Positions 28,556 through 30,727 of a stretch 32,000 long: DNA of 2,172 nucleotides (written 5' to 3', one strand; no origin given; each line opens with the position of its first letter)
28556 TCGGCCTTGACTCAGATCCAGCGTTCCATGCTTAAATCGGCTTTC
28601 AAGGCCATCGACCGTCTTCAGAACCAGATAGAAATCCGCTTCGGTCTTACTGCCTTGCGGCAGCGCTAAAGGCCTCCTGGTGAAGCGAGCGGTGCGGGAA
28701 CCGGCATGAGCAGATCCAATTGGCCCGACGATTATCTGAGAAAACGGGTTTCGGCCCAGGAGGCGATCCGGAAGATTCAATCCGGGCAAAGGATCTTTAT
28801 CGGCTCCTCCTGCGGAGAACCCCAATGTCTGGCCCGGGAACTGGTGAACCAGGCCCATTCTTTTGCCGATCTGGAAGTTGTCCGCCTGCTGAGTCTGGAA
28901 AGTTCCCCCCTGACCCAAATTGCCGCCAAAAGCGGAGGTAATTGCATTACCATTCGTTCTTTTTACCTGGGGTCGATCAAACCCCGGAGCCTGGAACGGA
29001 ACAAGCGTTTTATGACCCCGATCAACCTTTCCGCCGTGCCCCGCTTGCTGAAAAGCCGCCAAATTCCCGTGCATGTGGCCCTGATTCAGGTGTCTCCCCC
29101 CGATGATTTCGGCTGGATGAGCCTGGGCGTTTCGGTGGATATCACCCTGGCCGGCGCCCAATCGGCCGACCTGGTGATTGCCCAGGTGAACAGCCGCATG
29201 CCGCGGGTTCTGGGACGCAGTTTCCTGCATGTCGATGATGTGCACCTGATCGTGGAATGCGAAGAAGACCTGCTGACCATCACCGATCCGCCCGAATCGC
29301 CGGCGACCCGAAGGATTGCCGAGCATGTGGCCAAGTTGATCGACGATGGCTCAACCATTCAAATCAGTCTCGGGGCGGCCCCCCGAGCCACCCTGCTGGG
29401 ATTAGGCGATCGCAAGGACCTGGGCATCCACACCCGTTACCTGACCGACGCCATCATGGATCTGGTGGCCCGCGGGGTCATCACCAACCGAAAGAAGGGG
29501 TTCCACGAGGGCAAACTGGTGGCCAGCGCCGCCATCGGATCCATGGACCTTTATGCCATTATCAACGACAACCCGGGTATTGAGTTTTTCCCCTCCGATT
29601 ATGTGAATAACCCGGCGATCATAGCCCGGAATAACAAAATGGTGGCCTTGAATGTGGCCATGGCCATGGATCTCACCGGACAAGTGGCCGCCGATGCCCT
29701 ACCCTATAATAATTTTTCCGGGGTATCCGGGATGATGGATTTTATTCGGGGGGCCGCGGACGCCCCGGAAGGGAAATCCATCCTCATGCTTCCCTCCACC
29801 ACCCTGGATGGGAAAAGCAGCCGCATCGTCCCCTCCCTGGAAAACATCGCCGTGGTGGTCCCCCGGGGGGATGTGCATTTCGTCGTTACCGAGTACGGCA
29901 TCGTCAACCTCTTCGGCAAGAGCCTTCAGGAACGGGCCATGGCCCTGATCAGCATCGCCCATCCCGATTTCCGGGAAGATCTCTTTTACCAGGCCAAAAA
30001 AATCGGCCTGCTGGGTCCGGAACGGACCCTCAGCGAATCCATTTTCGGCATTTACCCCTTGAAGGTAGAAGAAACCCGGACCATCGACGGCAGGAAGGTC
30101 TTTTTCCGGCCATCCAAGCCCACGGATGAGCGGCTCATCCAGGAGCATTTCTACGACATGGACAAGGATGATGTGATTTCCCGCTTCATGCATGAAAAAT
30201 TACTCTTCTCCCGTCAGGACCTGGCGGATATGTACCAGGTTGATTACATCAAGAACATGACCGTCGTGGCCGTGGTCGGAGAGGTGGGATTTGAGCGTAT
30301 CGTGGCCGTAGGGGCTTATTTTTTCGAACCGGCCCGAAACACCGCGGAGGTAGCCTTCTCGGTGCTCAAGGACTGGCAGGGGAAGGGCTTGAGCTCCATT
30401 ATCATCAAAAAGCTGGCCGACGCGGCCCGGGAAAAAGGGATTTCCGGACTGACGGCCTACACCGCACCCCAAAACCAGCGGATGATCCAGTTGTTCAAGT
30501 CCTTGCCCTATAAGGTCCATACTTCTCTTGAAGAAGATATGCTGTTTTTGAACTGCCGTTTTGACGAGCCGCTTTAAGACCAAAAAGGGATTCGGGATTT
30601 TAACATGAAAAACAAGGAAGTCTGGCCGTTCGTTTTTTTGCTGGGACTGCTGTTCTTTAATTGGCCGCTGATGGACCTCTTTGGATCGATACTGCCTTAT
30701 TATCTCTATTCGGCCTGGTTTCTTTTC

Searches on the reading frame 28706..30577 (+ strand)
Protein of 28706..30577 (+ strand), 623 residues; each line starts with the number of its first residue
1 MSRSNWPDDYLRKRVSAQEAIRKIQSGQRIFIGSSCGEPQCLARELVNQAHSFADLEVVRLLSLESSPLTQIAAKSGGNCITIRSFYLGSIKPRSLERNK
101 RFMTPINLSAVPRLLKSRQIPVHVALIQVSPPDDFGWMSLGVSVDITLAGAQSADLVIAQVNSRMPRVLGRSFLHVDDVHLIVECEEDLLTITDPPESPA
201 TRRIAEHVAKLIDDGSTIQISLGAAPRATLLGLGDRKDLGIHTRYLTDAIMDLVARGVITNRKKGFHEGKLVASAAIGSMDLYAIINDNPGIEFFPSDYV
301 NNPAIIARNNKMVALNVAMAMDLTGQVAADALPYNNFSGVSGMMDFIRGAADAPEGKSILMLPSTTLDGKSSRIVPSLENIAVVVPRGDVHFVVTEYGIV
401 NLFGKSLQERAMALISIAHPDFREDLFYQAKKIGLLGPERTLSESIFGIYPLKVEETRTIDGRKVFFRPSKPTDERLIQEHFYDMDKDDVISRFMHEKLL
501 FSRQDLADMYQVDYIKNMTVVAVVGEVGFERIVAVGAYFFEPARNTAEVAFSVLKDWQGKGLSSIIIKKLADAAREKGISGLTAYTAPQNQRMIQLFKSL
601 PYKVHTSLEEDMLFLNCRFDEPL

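Call 5: search_protein_families(library=pfam, proteins=[window:28706-30577:+], max_evalue=0.01)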
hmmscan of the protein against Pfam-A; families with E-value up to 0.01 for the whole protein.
window:28706-30577:+ (623 aa): 8 families
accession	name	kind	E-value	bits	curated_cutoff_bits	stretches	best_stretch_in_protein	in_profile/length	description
PF13336.12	AcetylCoA_hyd_C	-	7e-58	195.4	23.7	1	278-429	1-153/154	Acetyl-CoA hydrolase/transferase C-terminal domain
PF02550.21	AcetylCoA_hydro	-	2.2e-20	74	24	1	9-189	4-193/198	Acetyl-CoA hydrolase/transferase N-terminal domain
PF00583.31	Acetyltransf_1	-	3.6e-09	37.3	20.7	1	523-598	36-113/116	Acetyltransferase (GNAT) family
PF13302.13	Acetyltransf_3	-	2.3e-05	25.6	25.4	1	467-600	4-135/138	Acetyltransferase (GNAT) domain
PF08445.16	FR47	-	5.2e-05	23.6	22.1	1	550-605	26-80/86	FR47-like protein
PF00455.28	DeoRC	-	0.00044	20.7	31.8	0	202-247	7-52/160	DeoR C terminal sensor domain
PF13508.13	Acetyltransf_7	-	0.00056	20.7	27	1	530-600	12-80/84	Acetyltransferase (GNAT) domain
PF01144.29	CoA_trans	-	0.0032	17.3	23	0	16-51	3-41/217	Coenzyme A transferase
